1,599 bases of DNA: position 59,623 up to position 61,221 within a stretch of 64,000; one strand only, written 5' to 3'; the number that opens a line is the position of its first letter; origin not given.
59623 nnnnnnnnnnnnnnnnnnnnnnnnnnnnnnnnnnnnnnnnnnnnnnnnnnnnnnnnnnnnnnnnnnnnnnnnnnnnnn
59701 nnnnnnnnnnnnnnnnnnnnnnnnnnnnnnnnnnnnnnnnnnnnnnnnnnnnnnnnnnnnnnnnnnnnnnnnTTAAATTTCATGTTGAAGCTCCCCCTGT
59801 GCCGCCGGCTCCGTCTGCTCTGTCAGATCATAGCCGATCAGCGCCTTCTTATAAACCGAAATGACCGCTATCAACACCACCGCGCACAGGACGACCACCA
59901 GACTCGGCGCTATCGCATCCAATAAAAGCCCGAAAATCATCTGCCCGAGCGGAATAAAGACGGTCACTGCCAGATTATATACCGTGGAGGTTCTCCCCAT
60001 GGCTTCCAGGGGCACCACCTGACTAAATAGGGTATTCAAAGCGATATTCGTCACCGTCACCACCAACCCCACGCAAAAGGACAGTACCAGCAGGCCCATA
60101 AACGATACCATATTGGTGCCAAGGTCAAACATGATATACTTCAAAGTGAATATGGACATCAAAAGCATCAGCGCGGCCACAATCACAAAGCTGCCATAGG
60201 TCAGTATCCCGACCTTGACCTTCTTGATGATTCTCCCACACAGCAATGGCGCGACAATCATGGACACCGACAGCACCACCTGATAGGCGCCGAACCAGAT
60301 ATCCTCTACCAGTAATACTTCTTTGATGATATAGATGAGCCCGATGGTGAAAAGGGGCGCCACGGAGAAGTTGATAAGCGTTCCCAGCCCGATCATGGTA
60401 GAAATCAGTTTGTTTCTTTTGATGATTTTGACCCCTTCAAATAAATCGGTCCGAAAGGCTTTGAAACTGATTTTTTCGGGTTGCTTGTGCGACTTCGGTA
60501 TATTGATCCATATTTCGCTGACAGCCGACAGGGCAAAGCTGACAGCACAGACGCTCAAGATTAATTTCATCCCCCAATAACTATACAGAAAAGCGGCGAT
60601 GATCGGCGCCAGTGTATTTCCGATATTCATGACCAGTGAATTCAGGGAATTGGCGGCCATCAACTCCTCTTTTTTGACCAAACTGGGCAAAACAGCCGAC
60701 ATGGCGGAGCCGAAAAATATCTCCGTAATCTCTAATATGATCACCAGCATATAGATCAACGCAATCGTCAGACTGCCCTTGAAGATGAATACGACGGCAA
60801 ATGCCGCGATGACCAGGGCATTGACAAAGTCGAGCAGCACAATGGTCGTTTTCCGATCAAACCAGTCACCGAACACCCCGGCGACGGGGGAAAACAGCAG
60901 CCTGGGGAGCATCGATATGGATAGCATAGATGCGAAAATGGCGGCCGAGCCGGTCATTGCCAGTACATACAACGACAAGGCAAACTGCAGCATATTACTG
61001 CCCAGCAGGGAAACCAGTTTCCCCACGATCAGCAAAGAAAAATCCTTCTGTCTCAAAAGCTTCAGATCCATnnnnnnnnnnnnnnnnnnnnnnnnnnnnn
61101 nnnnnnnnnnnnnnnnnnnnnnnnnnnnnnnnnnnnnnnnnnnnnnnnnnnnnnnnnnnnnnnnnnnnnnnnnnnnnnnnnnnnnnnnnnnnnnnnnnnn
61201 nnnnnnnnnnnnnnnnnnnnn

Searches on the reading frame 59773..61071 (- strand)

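Call 49: search_protein_families(library=ncbifam, proteins=[window:59773-61071:-], max_evalue=0.0001)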
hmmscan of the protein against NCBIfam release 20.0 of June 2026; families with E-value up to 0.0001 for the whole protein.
window:59773-61071:- (432 aa): 8 families
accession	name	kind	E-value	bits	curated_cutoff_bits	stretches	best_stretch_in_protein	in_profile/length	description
TIGR00900.1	2A0121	subfamily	3.7e-70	237.1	319.6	1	11-387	1-363/364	H+ Antiporter protein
NF000245.1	macrolide_MefA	exception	1.4e-24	87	675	1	10-406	10-392/405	macrolide efflux MFS transporter Mef(A)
NF000051.1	macrolide_MefB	exception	2.2e-19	69.7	800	1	8-403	8-388/409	macrolide efflux MFS transporter Mef(B)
NF007792.0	PRK10489.1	equivalog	5.8e-17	61.8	324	1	2-410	9-398/419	enterobactin transporter EntS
NF000246.1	macrolide_MefC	exception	1.8e-13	50.3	870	1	9-412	8-399/407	macrolide efflux MFS transporter Mef(C)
NF012178.0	tet_MFS_V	exception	1.1e-12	47.8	640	1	6-406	5-395/409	tetracycline efflux MFS transporter Tet(V)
NF000154.1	macrolide_MefEN2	exception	1.8e-11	44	800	1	12-401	9-382/401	macrolide efflux MFS transporter Mef(En2)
TIGR00880.1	2_A_01_02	superfamily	2.5e-06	27.7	131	1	50-184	4-132/141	multidrug resistance protein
